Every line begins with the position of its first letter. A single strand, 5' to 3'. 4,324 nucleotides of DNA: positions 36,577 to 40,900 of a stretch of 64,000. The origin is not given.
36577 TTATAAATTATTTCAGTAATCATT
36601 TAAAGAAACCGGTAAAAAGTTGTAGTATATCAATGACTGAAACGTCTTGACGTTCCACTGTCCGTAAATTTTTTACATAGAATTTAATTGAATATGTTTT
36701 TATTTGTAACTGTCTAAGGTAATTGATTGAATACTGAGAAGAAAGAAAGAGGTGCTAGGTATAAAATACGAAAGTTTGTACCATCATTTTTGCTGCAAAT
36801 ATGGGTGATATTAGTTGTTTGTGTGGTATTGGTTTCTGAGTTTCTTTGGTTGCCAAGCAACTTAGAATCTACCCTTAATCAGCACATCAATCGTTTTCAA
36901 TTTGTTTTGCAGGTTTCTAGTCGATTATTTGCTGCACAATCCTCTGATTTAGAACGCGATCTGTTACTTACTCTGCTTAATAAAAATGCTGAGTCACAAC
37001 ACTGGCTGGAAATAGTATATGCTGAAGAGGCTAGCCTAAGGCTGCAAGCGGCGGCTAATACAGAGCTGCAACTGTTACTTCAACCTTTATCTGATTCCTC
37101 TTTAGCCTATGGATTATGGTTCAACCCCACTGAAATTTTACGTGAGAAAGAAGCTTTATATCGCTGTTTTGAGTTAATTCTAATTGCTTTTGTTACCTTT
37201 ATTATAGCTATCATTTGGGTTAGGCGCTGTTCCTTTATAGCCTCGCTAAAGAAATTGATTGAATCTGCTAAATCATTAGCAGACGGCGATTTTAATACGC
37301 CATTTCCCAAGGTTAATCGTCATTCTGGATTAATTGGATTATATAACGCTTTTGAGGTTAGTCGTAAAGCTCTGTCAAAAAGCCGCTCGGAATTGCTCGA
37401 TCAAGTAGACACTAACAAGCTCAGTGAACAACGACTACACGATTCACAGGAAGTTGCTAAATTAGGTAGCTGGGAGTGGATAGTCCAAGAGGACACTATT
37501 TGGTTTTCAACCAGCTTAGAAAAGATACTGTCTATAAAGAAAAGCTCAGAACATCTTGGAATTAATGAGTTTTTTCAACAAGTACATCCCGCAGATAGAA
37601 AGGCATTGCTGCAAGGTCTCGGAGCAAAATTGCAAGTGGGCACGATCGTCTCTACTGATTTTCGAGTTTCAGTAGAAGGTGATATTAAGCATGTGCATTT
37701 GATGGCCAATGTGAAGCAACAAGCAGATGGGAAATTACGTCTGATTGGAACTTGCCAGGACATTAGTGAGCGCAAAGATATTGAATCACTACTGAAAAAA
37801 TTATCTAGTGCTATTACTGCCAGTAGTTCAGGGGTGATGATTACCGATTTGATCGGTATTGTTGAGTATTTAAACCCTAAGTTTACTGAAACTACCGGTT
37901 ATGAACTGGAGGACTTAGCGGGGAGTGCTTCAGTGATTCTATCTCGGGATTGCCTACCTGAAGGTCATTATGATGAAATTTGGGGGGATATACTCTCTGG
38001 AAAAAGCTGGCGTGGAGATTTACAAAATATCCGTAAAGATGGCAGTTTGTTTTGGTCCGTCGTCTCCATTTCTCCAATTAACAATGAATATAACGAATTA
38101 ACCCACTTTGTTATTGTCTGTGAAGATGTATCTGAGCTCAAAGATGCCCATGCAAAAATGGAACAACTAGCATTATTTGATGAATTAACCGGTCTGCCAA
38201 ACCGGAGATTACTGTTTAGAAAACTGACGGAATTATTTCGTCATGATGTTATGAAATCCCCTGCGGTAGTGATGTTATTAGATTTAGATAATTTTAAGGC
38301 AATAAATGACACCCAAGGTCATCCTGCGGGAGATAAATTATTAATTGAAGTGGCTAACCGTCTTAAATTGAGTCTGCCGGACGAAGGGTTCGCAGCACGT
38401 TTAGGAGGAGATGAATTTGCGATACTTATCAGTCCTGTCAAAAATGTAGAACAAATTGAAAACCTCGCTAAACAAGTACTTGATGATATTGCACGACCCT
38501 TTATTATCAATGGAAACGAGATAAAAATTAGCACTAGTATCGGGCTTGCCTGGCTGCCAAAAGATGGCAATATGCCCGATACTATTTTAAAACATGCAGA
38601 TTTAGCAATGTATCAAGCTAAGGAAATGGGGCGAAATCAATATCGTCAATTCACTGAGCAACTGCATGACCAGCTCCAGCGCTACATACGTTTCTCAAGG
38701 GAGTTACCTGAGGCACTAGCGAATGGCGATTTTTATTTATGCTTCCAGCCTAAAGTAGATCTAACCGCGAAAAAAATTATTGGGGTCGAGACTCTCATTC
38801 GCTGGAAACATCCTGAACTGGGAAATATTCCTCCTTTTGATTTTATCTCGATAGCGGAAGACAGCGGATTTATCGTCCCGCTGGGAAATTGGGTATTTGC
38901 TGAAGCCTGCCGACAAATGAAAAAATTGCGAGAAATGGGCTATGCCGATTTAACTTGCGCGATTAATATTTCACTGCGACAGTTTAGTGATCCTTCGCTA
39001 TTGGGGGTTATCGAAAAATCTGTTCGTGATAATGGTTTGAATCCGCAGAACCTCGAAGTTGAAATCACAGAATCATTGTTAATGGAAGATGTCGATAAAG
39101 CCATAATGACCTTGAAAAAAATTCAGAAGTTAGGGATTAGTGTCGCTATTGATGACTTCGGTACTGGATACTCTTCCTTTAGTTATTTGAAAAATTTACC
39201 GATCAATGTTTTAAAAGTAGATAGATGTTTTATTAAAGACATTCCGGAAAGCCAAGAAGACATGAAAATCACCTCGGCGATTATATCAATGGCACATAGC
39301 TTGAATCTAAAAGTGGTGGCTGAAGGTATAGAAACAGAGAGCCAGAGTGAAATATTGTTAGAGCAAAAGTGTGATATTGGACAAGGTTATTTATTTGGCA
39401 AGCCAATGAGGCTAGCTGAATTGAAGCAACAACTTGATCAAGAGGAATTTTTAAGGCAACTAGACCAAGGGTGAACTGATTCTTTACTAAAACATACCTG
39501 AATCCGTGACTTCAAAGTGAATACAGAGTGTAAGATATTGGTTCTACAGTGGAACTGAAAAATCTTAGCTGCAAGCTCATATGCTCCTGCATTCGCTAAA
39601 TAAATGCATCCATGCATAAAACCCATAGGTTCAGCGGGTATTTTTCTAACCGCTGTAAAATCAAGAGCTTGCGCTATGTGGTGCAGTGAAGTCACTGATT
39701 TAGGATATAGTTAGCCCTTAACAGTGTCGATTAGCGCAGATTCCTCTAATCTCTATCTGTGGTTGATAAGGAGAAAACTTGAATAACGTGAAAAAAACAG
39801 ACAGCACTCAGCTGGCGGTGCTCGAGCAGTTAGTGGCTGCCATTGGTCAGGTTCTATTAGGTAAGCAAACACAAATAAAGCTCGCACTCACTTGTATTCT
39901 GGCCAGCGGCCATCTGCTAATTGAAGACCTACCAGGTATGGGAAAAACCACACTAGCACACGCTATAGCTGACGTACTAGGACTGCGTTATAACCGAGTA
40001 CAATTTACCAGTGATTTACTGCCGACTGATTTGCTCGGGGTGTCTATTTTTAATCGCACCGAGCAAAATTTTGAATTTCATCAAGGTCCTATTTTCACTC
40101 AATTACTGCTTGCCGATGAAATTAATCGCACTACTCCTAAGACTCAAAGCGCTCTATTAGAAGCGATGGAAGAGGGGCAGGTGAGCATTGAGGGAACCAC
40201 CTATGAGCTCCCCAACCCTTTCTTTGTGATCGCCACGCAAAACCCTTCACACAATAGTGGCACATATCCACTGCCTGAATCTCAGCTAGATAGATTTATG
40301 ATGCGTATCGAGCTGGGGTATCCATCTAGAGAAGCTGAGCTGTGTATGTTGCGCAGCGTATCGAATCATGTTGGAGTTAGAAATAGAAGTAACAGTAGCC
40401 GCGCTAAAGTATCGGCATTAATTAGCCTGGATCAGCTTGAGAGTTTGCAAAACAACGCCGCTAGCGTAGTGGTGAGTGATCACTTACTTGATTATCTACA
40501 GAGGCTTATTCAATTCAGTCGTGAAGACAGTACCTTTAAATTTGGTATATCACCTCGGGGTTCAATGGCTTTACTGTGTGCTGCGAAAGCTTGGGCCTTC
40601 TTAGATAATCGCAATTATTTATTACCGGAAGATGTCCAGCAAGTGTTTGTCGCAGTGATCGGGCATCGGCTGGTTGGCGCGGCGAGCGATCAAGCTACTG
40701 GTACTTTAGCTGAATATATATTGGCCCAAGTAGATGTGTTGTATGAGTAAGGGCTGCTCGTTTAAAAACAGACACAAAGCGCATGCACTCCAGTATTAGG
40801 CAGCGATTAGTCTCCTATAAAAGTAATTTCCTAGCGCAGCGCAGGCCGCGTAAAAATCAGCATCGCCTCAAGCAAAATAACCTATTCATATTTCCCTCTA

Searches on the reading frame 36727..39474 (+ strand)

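Call 15: search_protein_families(library=ncbifam, proteins=[window:36727-39474:+], max_evalue=0.01)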
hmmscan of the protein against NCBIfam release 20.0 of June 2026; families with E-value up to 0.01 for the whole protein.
window:36727-39474:+ (915 aa): 38 families (the best 25 are shown)
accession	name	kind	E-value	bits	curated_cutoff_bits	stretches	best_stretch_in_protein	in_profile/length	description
NF045675.1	PhdiestaseDibA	equivalog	2.3e-160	535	980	1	347-900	68-622/623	phosphodiesterase DibA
NF007474.0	PRK10060.1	equivalog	3.8e-119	398.8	782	1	459-905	214-656/663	cyclic di-GMP phosphodiesterase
NF053781.1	cdiGMPphdstlr2612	equivalog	1.1e-115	387.7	1600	1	233-903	583-1265/1268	Tlr1612 family c-di-GMP phosphodiesterase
NF008467.0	PRK11359.1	equivalog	3.7e-108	362.6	857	2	473-903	367-792/800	oxygen-sensing cyclic-di-GMP phosphodiesterase DosP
NF052458.1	PhdiestGepA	equivalog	6.4e-107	358.7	1200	1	467-898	410-836/840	phosphodiesterase GepA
NF007298.0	PRK09776.1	equivalog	1.4e-84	284.8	1135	1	233-902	427-1105/1111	diguanylate cyclase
NF008807.1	PRK11829.1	equivalog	1.4e-83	281.1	733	1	468-902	228-661/670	biofilm formation regulator HmsP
NF007839.0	PRK10551.1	equivalog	9.2e-51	173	461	1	655-906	263-513/518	cyclic di-GMP phosphodiesterase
NF007423.1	PRK09966.1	equivalog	1.6e-50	172.2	325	1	469-632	226-390/390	diguanylate cyclase DgcN/YfiN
NF052596.1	RR_EAL_PvrR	equivalog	6.3e-43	146.9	580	1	643-907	128-393/398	response regulator cyclic di-GMP phosphodiesterase PvrR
NF045673.1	c-di-GMPRcptLapD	equivalog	1.6e-40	139.1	1020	1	477-894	231-645/647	cyclic di-GMP receptor LapD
TIGR00254.1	GGDEF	domain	4.2e-37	127.4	37.4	1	479-640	2-165/168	diguanylate cyclase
NF038266.1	diguan_SiaD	equivalog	2.3e-35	122.2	290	1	470-638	82-251/252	biofilm regulation diguanylate cyclase SiaD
NF008281.1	PRK11059.1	equivalog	2e-34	118.9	663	1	482-895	221-631/633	RNase E specificity factor CsrD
NF007135.0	PRK09581.1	equivalog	3.4e-33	115.1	474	1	471-638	281-451/457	PleD family two-component system response regulator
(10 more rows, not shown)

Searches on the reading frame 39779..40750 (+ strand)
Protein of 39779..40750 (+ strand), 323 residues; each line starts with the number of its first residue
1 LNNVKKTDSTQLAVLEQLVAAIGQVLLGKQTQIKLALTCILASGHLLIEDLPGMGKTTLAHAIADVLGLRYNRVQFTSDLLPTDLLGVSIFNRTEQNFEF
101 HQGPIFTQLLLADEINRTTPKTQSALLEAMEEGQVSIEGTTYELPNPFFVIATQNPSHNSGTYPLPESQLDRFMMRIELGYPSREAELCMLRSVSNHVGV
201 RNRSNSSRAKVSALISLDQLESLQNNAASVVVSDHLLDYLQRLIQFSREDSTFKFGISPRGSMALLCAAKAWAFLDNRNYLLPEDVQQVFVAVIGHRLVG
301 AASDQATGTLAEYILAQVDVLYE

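Call 50: search_protein_families(library=pfam, proteins=[window:39779-40750:+], max_evalue=0.001)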
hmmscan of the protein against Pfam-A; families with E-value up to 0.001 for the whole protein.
window:39779-40750:+ (323 aa): 9 families
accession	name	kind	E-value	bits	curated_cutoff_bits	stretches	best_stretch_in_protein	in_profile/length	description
PF07726.17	AAA_3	-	3.2e-62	208.7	27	1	45-175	1-131/131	ATPase family associated with various cellular activities (AAA)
PF17863.7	AAA_lid_2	-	9.1e-20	70.6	22.7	1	247-305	3-61/74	AAA lid domain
PF07728.20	AAA_5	-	4.9e-12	46.5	22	1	52-173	8-139/139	AAA domain (dynein-related subfamily)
PF00004.35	AAA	-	3.7e-07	31.1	21.2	1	52-179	7-129/131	ATPase family associated with various cellular activities (AAA)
PF05496.18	RuvB_N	-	8.3e-06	26.1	27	1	35-137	25-115/159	Holliday junction DNA helicase RuvB P-loop domain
PF20030.5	bpMoxR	-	1.6e-05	24.5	27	1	15-185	3-172/205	MoxR domain in the MoxR-vWA-beta-propeller ternary systems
PF00493.29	MCM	-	2.1e-05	24.2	23.3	1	21-158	35-175/224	MCM P-loop domain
PF01078.27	Mg_chelatase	-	2.7e-05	24.1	20.3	0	109-159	109-161/207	Magnesium chelatase, subunit ChlI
PF00158.32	Sigma54_activat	-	0.00046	20.3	20.2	0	38-155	17-142/168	Sigma-54 interaction domain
